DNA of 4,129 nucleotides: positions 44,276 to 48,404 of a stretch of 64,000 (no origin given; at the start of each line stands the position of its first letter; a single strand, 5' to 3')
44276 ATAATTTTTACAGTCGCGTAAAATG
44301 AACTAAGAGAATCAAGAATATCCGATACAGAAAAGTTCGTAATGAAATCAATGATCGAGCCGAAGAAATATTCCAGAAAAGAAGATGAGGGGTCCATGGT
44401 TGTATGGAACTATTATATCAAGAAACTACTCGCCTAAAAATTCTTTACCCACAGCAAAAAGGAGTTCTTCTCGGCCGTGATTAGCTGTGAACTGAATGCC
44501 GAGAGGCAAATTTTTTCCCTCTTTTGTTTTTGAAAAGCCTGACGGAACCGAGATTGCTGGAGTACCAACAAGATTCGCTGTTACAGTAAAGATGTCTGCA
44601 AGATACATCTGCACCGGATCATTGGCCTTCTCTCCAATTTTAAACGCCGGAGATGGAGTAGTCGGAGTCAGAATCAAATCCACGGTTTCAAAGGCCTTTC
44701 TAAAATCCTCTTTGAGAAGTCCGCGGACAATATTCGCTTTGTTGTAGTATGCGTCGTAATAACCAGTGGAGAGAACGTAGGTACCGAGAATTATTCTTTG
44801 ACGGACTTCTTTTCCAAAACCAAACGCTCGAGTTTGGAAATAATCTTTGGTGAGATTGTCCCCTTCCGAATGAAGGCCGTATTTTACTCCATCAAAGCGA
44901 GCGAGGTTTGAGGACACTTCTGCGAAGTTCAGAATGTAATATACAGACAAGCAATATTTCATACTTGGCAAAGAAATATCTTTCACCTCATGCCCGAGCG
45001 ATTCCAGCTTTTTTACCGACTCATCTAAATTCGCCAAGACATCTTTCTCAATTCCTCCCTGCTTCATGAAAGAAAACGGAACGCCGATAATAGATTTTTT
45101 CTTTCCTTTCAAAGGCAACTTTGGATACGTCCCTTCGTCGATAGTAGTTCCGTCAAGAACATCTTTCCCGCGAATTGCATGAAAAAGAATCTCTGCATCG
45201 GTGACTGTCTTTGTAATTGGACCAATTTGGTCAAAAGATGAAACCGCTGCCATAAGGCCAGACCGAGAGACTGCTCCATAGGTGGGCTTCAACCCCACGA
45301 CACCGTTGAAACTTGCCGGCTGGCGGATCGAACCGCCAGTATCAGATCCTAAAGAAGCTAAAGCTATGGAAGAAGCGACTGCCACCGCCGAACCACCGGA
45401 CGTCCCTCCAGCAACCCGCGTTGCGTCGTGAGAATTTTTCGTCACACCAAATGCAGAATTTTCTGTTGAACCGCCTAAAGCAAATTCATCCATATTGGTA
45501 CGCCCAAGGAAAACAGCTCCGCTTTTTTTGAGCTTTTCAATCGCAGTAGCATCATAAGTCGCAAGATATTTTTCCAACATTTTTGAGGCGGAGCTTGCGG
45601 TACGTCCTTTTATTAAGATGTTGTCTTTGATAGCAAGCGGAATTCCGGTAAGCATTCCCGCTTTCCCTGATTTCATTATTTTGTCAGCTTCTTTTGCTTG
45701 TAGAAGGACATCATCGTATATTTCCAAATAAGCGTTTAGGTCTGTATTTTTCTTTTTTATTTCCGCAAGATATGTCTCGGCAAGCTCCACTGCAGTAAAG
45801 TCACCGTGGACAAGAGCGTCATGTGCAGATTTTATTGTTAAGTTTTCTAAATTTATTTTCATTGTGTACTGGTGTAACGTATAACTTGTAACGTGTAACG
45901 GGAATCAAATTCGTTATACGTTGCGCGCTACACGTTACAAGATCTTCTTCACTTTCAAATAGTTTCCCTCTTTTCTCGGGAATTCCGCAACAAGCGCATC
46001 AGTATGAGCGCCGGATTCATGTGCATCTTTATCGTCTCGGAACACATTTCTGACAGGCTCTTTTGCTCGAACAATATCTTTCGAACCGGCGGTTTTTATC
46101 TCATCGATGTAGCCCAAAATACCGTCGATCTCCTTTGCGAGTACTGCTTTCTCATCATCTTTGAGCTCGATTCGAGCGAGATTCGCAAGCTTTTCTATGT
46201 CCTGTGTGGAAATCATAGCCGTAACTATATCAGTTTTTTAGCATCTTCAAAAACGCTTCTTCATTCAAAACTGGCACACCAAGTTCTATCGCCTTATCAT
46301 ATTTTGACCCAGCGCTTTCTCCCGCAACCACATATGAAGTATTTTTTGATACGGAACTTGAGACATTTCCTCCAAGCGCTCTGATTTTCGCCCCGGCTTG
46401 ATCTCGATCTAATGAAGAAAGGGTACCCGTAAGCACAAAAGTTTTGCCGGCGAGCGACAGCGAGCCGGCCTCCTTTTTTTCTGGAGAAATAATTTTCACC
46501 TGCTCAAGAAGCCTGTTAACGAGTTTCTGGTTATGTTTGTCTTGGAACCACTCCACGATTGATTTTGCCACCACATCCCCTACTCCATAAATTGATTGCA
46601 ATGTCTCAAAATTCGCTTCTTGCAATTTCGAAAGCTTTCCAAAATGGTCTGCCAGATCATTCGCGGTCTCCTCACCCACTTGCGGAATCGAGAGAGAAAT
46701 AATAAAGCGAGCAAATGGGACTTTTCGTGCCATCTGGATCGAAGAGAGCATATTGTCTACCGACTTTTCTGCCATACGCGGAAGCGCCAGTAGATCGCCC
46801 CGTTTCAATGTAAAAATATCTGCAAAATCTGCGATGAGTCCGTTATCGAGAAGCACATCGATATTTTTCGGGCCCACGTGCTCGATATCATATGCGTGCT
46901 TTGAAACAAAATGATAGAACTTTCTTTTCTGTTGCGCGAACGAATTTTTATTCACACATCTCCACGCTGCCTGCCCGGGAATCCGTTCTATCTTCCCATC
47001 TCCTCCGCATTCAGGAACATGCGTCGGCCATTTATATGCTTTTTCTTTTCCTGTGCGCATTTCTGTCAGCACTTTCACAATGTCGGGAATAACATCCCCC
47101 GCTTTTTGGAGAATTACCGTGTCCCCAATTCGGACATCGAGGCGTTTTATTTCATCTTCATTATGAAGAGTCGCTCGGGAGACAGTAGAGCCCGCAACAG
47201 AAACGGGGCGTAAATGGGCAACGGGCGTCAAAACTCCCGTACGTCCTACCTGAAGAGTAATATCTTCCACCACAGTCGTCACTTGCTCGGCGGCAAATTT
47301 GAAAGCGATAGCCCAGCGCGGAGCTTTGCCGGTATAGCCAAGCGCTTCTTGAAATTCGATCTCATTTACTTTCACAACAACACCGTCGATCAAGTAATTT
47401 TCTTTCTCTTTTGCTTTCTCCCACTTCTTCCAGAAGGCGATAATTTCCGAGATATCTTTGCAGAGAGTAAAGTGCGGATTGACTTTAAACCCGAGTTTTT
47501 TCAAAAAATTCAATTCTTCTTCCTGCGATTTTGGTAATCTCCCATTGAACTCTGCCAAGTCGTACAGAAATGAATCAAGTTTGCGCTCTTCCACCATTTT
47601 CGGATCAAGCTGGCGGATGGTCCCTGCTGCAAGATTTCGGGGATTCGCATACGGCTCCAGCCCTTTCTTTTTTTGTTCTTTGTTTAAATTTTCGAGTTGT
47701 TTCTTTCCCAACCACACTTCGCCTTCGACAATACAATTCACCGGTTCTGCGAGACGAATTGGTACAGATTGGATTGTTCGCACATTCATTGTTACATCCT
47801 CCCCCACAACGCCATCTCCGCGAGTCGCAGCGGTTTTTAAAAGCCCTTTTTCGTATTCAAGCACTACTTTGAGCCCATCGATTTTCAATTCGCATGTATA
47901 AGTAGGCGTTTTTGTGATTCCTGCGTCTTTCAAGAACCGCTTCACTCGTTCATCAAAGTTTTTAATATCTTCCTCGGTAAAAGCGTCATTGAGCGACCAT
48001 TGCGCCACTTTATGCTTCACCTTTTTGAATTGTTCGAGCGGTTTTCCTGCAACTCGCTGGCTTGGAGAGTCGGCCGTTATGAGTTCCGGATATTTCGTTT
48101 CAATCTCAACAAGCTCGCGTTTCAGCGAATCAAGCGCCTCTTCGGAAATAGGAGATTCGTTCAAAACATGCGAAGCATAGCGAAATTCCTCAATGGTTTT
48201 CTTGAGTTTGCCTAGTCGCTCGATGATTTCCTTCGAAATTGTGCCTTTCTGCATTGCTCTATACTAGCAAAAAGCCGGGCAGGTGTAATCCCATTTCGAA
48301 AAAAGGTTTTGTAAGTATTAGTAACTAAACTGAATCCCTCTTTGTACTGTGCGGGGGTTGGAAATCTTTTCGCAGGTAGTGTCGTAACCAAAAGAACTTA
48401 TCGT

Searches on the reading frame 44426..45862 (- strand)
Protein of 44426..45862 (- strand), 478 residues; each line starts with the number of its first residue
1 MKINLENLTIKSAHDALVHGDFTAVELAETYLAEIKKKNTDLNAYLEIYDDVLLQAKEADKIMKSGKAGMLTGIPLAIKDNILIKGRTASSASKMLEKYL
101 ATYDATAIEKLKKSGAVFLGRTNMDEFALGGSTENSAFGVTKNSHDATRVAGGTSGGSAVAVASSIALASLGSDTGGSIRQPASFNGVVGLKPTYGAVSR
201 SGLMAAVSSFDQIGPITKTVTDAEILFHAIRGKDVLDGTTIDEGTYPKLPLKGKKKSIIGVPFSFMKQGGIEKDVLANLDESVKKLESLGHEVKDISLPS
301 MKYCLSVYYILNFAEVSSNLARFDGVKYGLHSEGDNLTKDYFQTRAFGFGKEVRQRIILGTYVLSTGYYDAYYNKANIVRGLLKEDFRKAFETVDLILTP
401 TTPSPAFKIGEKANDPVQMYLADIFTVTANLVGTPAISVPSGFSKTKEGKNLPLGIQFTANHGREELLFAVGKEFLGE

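Call 64: search_protein_families(library=pfam, proteins=[window:44426-45862:-], max_evalue=0.001)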
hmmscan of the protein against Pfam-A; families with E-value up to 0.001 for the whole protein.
window:44426-45862:- (478 aa): 1 family
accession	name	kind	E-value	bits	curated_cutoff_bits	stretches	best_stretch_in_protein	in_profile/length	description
PF01425.27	Amidase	-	1.8e-136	456.2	27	1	26-468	1-444/445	Amidase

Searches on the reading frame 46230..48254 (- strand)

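Call 64: search_protein_families(library=pfam, proteins=[window:46230-48254:-], max_evalue=0.001)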
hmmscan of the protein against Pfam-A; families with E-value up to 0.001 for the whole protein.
window:46230-48254:- (674 aa): 6 families
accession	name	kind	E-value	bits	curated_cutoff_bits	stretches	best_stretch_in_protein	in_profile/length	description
PF01653.23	DNA_ligase_aden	-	9.7e-88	294.4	27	1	74-323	2-253/253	NAD-dependent DNA ligase adenylation domain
PF03120.22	DNA_ligase_OB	-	1.4e-35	121.4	32.9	1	326-403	1-78/79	NAD-dependent DNA ligase OB-fold domain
PF12826.13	HHH_2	-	1.8e-22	79.7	27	1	516-579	1-64/64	Helix-hairpin-helix motif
PF00533.33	BRCT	-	2.6e-16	60.1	21.3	1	601-670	6-76/78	BRCA1 C Terminus (BRCT) domain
PF14520.12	HHH_5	-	1.7e-11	44.9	27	1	521-568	5-53/57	Helix-hairpin-helix domain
PF12738.14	PTCB-BRCT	-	4.7e-08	33.4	22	1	613-664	9-60/63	twin BRCT domain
